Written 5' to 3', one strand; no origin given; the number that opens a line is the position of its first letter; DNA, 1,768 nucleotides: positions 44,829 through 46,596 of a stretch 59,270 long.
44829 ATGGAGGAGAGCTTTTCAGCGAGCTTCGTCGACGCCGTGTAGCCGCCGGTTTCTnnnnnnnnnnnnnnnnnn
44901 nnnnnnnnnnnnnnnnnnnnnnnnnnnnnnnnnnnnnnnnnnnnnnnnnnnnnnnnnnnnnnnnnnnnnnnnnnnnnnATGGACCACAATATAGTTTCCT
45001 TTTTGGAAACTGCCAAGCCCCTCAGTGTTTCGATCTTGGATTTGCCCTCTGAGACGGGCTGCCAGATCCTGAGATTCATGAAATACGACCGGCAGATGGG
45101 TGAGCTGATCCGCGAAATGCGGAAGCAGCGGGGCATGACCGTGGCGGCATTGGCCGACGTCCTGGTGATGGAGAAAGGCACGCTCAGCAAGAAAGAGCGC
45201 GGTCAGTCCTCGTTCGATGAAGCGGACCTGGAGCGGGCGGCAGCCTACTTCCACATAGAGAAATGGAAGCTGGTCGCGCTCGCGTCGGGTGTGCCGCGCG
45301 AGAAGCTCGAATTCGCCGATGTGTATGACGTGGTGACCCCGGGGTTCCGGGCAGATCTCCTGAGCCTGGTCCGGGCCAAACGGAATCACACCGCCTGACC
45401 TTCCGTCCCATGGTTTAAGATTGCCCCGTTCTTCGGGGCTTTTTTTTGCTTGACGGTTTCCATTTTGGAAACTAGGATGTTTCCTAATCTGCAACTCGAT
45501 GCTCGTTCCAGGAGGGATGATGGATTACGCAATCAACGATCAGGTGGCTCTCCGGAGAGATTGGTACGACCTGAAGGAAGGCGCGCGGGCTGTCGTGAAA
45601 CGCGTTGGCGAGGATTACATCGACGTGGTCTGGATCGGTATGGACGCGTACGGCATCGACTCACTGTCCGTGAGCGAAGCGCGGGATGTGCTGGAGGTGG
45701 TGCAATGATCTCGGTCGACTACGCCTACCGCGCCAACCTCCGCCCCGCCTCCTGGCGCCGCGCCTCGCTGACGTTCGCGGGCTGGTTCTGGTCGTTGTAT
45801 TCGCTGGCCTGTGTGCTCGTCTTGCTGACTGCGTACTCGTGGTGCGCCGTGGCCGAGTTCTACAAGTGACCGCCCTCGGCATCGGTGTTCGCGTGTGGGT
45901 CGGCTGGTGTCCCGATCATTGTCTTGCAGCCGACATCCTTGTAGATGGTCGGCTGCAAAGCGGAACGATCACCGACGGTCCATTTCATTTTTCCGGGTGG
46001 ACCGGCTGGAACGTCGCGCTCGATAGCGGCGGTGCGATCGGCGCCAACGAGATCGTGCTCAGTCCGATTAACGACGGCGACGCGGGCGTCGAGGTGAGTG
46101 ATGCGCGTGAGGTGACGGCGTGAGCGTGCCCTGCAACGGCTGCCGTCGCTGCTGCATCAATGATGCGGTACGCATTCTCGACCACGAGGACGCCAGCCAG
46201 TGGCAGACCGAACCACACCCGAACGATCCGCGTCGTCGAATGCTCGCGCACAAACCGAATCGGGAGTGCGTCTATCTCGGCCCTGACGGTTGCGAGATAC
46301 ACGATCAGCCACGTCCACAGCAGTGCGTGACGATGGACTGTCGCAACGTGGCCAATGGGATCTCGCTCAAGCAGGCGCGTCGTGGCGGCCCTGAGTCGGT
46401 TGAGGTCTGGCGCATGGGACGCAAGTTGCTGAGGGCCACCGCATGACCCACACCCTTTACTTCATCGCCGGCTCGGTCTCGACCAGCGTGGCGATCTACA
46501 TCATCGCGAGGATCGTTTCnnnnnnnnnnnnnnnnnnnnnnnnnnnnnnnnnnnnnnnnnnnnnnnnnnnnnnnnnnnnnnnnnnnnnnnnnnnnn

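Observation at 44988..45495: Immunity switch built from two promoters whose 17-bp spacers are the same palindromic operator, one driving a leaderless regulator mRNA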

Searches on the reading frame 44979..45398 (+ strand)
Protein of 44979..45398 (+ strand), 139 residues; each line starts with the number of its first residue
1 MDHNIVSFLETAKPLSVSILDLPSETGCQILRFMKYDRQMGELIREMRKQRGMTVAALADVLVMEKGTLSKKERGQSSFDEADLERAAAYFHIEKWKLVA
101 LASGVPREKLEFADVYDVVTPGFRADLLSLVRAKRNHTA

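Call 13: find_homologous_proteins(query=window:44979-45398:+)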
Query window:44979-45398:+ (139 aa): 4 proteins with E <= 0.001 among 40 candidates.
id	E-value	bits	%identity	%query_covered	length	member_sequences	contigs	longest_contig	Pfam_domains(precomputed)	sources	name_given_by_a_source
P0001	1.2e-83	295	100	100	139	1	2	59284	PF01381.29,PF13560.13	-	-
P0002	3.9e-42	161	62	96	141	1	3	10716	PF13560.13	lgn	-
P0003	1.9e-41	159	60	96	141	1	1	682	PF13560.13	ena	-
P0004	7.8e-36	141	51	100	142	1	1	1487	PF13560.13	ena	-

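Call 15: find_encoding_contigs(protein=P0002, flank=5000)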
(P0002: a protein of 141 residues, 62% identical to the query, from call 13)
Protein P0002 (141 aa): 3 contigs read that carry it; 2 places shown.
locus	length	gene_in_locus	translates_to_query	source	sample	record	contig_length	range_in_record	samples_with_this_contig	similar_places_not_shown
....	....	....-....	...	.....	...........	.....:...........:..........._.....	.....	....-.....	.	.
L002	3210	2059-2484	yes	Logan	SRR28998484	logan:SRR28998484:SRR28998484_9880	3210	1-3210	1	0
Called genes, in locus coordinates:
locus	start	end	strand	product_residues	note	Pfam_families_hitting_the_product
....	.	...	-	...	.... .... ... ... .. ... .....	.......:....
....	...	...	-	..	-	-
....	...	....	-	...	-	-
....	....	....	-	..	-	-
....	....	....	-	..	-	-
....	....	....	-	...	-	-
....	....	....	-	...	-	-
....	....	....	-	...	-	-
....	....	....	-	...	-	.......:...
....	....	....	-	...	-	-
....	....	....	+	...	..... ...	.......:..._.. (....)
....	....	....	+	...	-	-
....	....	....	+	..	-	?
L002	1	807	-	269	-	?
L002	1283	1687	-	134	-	-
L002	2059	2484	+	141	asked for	PF13560:HTH_31 (weak)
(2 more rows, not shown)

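Call 19: find_encoding_contigs(protein=P0004, flank=5000)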
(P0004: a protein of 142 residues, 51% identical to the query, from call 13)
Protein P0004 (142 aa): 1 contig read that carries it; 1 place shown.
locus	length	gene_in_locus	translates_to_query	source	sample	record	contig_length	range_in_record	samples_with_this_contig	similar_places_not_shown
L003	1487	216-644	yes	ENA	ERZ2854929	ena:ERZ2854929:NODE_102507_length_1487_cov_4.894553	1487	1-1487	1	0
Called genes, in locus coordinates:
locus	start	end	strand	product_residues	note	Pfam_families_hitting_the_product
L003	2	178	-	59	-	?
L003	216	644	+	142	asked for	PF13560:HTH_31 (weak)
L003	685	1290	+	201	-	-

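Call 20: find_encoding_contigs(protein=P0003, flank=5000)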
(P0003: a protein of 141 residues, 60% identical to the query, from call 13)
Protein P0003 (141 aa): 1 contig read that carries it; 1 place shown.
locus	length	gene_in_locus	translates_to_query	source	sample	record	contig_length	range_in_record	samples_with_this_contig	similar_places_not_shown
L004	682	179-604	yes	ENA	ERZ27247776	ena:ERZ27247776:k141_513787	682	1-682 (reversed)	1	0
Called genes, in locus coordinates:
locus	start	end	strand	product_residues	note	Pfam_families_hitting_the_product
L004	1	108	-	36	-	?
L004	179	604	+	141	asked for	PF13560:HTH_31 (weak)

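Call 23: find_related_loci(query=A1, collection=viral_contigs, flank=3000)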
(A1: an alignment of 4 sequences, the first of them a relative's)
Query A1 (139 aa) in viral_contigs; peptide patterns used: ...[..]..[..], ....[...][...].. (x = any residue, [..] = any of these).
101 stretches matched a pattern, but none encodes a relative of the query by tblastn (E <= 1e-3).

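Call 24: find_related_loci(query=A1, collection=genome_contigs, flank=3000)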
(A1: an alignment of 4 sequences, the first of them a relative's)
Query A1 (139 aa) in genome_contigs; peptide patterns used: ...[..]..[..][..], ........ (x = any residue, [..] = any of these).
148 stretches matched a pattern, but none encodes a relative of the query by tblastn (E <= 1e-3).

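Call 26: find_related_loci(query=A1, collection=metagenome_contigs, flank=3000)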
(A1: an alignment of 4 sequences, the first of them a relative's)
Query A1 (139 aa) in metagenome_contigs; peptide patterns used: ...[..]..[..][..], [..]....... (x = any residue, [..] = any of these).
272 stretches matched a pattern, but none encodes a relative of the query by tblastn (E <= 1e-3).

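Call 42: search_solved_structures(query=window:44979-45398:+, max_evalue=1)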
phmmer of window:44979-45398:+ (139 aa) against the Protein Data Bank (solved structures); distinct sequences matched with E-value up to 1: 16.
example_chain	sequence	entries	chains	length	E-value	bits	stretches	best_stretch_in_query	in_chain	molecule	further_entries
7t5u_A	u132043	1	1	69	0.00065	23.1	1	39-83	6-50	Helix-turn-helix domain-containing protein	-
2b5a_A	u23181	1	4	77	0.044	17.2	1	34-90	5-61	C.BclI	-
3op9_A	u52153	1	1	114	0.059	16.8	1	35-100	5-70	Pli0006 protein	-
1y9q_A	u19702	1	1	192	0.069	16.6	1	36-88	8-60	transcriptional regulator, HTH_3 family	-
6rnz_A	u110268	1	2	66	0.096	16.1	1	40-94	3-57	HTH-type transcriptional regulator DdrOC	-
8tac_A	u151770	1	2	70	0.14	15.6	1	38-82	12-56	DBP48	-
3f51_A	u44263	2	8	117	0.2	15.1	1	38-79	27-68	Clp gene regulator (ClgR)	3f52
6rmq_A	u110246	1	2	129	0.35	14.3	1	40-94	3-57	HTH-type transcriptional regulator DdrOC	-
6rnx_A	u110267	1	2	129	0.36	14.3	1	40-94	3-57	HTH-type transcriptional regulator DdrOC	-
5w4m_A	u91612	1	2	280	0.39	14.1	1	37-83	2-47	Transcriptional regulator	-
5w4n_A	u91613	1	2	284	0.4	14.1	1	37-83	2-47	Transcriptional regulator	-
3qq6_A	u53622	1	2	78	0.46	13.9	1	38-92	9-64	HTH-type transcriptional regulator sinR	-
8tsh_E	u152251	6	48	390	0.53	13.7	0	72-101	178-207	Capsular biosynthesis protein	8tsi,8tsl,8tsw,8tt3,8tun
9sf2_A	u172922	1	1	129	0.6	13.5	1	40-95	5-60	Transcriptional regulator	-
4yv6_A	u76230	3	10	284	0.78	13.2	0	37-79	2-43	Transcriptional regulator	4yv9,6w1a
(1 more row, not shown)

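Call 52: predict_structure(alignment_id=A1)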
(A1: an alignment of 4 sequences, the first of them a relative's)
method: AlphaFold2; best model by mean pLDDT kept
length: 139 residues; sequences in the alignment: 4
mean_pLDDT: 64.0   pTM: 0.57
mean pLDDT of the five models: 64.0, 49.1, 44.2, 42.7, 42.6
residues with pLDDT >= 90: 21; 70-90: 45; 50-70: 29; < 50: 44
segments of 3 or more residues with pLDDT < 50: 1-35, 133-139
pLDDT, mean of each block of 10 residues (from residue 1): 33 34 32 56 90 91 91 84 84 76 69 57 56 40
secondary structure, 60 per line:
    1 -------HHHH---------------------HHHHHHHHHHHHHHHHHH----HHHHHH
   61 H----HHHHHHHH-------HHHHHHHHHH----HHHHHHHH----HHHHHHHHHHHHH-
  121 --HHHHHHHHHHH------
elements in order: H8-11 H33-50 H55-61 H66-73 H81-90 H95-102 H107-119 H123-133

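Call 57: find_homologous_proteins(query=A3, max_evalue=0.001)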
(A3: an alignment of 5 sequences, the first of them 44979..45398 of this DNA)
Query A3 (5 sequences) (139 aa, profile of the alignment): 8 proteins with E <= 0.001 among 2319 candidates.
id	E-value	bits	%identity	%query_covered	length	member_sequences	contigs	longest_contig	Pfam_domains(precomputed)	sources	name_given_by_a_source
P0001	1.9e-67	243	100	100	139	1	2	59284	PF01381.29,PF13560.13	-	-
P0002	2.7e-65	236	62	96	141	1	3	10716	PF13560.13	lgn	-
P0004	7.7e-65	235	51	100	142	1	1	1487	PF13560.13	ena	-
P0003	2.7e-64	233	60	96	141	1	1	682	PF13560.13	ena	-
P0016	2.8e-54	201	47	91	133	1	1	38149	PF01381.29,PF13560.13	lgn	-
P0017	9.5e-44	166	47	97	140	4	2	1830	-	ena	-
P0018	2.1e-38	149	56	73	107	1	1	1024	PF01381.29,PF13560.13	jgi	jgi:transcriptional regulator with XRE-family HTH domain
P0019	4.0e-5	41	35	47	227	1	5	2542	PF00717.29,PF01381.29,PF13560.13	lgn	-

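Call 58: fold_search(model_id=the predicted structure, library=pdb)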
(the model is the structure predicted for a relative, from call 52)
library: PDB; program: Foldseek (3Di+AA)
matches with E <= 10: 545; with E <= 0.001: 4
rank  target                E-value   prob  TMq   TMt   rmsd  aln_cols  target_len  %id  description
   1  2b5a_B                1.8e-04  1.00  0.48  0.85   1.6        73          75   19  C.BclI, Control Element of the BclI Restriction-Modification System (released 2006-01-03)
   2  2b5a_A                2.5e-04  1.00  0.49  0.83   2.0        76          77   18  C.BclI, Control Element of the BclI Restriction-Modification System (released 2006-01-03)
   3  2b5a_C                6.6e-04  1.00  0.48  0.82   1.7        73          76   19  C.BclI, Control Element of the BclI Restriction-Modification System (released 2006-01-03)
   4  3f51_A                7.4e-04  1.00  0.47  0.68  10.0        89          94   21  Crystal Structure of the clp gene regulator ClgR from Corynebacterium glutamicum (released 2008-11-18)
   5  3f52_A                1.2e-03  1.00  0.46  0.79   1.5        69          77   23  Crystal structure of the clp gene regulator ClgR from C. glutamicum (released 2008-11-18)
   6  3f51_D                1.4e-03  1.00  0.47  0.68   8.3        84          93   21  Crystal Structure of the clp gene regulator ClgR from Corynebacterium glutamicum (released 2008-11-18)
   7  3f51_C                1.7e-03  1.00  0.47  0.70   8.2        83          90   22  Crystal Structure of the clp gene regulator ClgR from Corynebacterium glutamicum (released 2008-11-18)
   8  1y7y_B                3.0e-03  1.00  0.41  0.83   1.3        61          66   24  High-resolution crystal structure of the restriction-modification controller protein C.AhdI from Aeromonas hydrophila (released 2005-02-22)
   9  3f51_E                3.0e-03  1.00  0.47  0.67   8.5        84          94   21  Crystal Structure of the clp gene regulator ClgR from Corynebacterium glutamicum (released 2008-11-18)
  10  5woq_A                3.2e-03  1.00  0.46  0.78   4.9        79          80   19  Crystal structure of an XRE family protein transcriptional regulator from Mycobacterium smegmatis (released 2017-08-16)
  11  6rnz_A                3.7e-03  1.00  0.42  0.83   2.1        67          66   28  Crystal structure of the N-terminal HTH DNA-binding domain of the essential repressor DdrO from radiation-resistant De (released 2019-10-09)
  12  3op9                  3.7e-03  1.00  0.43  0.55   7.4       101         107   20  Crystal structure of transcriptional regulator from Listeria innocua (released 2010-09-15)
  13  1y9q                  3.9e-03  1.00  0.45  0.36   1.8        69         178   26  Crystal Structure of HTH_3 family Transcriptional Regulator from Vibrio cholerae (released 2005-01-04)
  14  3f51_B                3.9e-03  1.00  0.47  0.68   8.5        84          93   21  Crystal Structure of the clp gene regulator ClgR from Corynebacterium glutamicum (released 2008-11-18)
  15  5woq_C                4.1e-03  1.00  0.47  0.75   5.9        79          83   19  Crystal structure of an XRE family protein transcriptional regulator from Mycobacterium smegmatis (released 2017-08-16)
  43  3jxb_C                1.3e-02  1.00  0.40  0.79   1.3        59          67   25  Crystal structure of the P22 c2 repressor protein in complex with synthetic operator 9C (released 2010-01-19)
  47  1adr_MODEL_1_A        1.7e-02  1.00  0.41  0.72   1.2        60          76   25  DETERMINATION OF THE NUCLEAR MAGNETIC RESONANCE STRUCTURE OF THE DNA-BINDING DOMAIN OF THE P22 C2 REPRESSOR (1 (released 1994-01-31)
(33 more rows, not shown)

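Call 59: find_encoding_contigs(protein=P0017, flank=3000, max_places=3)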
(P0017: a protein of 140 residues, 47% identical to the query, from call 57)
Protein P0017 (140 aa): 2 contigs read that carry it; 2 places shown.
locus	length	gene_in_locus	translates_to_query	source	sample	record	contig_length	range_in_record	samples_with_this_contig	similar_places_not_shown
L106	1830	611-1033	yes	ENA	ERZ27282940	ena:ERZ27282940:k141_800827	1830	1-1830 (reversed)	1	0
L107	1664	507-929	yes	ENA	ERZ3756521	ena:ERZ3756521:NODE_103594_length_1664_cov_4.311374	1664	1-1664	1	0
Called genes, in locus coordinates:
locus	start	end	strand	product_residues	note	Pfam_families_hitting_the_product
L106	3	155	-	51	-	?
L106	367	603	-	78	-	PF13560:HTH_31, PF01381:HTH_3, PF13413:HTH_25 (weak)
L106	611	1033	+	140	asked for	-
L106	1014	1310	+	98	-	-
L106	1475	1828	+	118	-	?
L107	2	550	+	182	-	?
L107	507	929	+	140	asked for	-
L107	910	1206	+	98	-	-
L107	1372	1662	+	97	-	?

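Call 60: find_encoding_contigs(protein=P0018, flank=3000, max_places=3)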
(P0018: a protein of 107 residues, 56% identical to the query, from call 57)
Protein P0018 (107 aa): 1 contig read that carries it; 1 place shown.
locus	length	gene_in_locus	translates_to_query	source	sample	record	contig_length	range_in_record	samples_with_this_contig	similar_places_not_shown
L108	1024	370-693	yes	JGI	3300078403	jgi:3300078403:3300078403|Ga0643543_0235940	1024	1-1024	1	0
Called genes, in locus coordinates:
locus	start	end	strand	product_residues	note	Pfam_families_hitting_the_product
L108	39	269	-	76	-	PF01381:HTH_3, PF13560:HTH_31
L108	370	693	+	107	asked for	PF13560:HTH_31, PF01381:HTH_3 (weak)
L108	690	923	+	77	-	-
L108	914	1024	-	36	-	?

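Call 74: search_protein_representatives(alignment_id=A5)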
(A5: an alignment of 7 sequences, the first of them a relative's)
Query: 7 sequences, 141 profile positions. Proteins with E-value up to 0.001 (for the whole library): 1525; up to 1e-10: 44; up to 1e-30: 5. The best 150 are listed.
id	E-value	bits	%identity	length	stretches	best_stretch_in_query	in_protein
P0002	1.8e-62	225.7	-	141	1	1-140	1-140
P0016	5.4e-52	191.7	-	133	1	9-138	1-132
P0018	2.1e-47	176.8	-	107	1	34-139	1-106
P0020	9.7e-44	164.9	-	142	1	1-137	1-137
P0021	4.5e-38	146.6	-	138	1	3-134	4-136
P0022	1.0e-26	109.7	-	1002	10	42-96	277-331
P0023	5.4e-26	107.4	-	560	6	38-98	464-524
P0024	7.7e-26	106.9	-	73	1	69-139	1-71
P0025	2.2e-24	102.2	-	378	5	39-93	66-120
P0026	7.8e-24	100.4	-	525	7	41-89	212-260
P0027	8.8e-23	97.0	-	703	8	42-94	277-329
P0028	1.8e-21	92.8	-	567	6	41-104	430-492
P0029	7.5e-20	87.5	-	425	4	29-95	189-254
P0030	8.1e-20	87.4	-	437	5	34-94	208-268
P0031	9.9e-19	83.9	-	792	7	36-77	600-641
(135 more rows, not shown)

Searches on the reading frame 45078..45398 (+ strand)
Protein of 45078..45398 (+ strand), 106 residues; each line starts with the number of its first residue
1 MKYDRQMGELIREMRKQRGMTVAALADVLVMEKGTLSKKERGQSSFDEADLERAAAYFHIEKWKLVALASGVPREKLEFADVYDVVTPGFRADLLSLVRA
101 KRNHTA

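Call 7: search_protein_families(library=pfam, proteins=[window:45078-45398:+], max_evalue=0.01)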
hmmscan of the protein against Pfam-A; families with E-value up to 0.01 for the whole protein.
window:45078-45398:+ (106 aa): 3 families
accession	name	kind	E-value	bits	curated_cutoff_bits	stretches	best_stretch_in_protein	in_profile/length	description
PF13560.12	HTH_31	-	5.1e-10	40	27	1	6-58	1-54/64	Helix-turn-helix domain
PF01381.28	HTH_3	-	5.4e-07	30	23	1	11-60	1-50/55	Helix-turn-helix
PF12844.13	HTH_19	-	3.3e-05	24.1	30.2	1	8-68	1-61/64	Helix-turn-helix domain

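Call 10: search_protein_families(library=phrogs, proteins=[window:45078-45398:+], max_evalue=0.001)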
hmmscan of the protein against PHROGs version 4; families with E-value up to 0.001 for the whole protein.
window:45078-45398:+ (106 aa): 10 families
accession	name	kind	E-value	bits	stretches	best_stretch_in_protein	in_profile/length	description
phrog_3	-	transcription regulation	2.2e-08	35.3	1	4-75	86-155/430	transcriptional repressor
phrog_2439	-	transcription regulation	2.5e-07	30.9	1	8-62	9-63/367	transcriptional regulator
phrog_5823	-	transcription regulation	2.9e-06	27.7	1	5-86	5-91/404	transcriptional regulator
phrog_2967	-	transcription regulation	4.5e-06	27.4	1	2-74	6-78/225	transcriptional regulator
phrog_4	-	transcription regulation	7.9e-06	26.1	1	6-60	132-186/400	transcriptional repressor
phrog_8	-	transcription regulation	1.1e-05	26.1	1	6-60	76-130/346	transcriptional regulator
phrog_2328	-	transcription regulation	2.2e-05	25.2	1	8-60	17-69/128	transcriptional repressor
phrog_9908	-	DNA, RNA and nucleotide metabolism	0.00023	21.4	1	5-61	12-68/282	DNA binding protein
phrog_7241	-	transcription regulation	0.00055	21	1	10-66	65-121/122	transcriptional regulator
phrog_1373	-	transcription regulation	0.00086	20.3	1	7-55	64-112/166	transcriptional regulator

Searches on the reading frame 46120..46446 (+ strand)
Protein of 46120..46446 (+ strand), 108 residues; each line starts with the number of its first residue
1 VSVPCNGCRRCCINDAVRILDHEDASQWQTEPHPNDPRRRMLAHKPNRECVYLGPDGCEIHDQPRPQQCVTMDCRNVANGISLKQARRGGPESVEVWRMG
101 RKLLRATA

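Call 7: search_protein_families(library=pfam, proteins=[window:46120-46446:+], max_evalue=0.01)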
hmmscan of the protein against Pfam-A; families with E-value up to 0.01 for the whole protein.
window:46120-46446:+ (108 aa): 1 family
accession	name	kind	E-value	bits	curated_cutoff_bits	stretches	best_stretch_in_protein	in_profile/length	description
PF03692.20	CxxCxxCC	-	6.9e-05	23.9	23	1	4-72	1-69/85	Putative zinc- or iron-chelating domain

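Call 53: search_protein_families(library=phrogs, proteins=[window:46120-46446:+], max_evalue=0.001)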
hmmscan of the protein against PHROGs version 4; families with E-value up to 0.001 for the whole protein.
window:46120-46446:+ (108 aa): 0 families
